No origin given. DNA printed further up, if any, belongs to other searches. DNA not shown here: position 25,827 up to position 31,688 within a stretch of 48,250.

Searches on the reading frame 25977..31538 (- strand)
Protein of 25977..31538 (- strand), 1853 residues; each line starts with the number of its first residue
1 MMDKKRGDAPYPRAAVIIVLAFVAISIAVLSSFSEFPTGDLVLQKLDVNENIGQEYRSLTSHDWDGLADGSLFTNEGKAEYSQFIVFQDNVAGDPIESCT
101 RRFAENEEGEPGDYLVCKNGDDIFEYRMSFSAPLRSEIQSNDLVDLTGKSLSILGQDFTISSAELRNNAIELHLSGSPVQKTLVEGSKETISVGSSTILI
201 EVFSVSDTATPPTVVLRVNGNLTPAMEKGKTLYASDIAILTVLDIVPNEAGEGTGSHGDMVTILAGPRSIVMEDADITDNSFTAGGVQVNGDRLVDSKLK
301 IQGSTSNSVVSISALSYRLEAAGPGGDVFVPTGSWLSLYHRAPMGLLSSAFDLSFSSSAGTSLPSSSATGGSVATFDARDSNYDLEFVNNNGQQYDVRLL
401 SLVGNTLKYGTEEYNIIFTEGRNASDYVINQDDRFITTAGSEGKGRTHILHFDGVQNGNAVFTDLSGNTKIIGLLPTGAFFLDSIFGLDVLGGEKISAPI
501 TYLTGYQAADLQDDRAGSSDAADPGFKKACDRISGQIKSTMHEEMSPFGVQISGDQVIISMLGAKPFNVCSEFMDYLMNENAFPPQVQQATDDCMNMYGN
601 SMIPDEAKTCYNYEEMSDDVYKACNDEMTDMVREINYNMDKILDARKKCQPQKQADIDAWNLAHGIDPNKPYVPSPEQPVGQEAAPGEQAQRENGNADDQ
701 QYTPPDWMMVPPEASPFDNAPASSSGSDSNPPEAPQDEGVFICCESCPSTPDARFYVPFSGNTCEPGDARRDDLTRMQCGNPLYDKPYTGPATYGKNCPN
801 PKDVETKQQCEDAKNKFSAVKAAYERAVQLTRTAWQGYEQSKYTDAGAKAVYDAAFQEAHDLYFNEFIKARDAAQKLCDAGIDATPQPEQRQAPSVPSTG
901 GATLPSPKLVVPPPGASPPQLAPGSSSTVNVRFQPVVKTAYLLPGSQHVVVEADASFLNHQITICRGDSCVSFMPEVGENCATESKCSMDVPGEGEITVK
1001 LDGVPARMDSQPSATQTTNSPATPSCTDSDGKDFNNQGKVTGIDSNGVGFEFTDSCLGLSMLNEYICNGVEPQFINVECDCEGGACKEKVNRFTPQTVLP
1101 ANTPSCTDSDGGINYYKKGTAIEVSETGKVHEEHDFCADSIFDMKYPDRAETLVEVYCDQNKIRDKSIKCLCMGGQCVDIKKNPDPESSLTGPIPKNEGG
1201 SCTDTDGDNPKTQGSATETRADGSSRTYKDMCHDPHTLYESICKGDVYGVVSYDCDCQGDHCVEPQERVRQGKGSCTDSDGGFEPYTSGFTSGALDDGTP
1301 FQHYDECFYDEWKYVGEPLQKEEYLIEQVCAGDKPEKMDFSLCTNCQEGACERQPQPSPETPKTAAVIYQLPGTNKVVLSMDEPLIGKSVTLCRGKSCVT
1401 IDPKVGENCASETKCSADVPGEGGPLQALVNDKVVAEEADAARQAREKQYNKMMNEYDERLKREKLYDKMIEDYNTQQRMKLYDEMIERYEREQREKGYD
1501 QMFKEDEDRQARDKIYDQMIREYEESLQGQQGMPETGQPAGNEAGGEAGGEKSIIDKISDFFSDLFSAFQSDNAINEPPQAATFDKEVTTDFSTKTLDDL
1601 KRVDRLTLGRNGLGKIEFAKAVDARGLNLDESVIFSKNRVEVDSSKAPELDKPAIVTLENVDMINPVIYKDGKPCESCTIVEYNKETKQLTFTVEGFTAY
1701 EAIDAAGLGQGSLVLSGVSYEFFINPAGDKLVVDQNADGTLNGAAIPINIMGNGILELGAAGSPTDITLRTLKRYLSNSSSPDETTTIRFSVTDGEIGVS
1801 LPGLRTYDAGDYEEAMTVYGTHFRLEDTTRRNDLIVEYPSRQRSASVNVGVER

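Call 62: search_protein_families(library=pfam, proteins=[window:25977-31538:-], max_evalue=0.01)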
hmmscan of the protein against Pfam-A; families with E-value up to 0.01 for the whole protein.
window:25977-31538:- (1853 aa): 1 family
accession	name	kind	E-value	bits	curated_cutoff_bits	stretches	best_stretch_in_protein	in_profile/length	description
PF04096.20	Nucleoporin2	-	1e-09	39.1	28.4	1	1594-1701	15-147/148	Nup98-96 autopeptidase S59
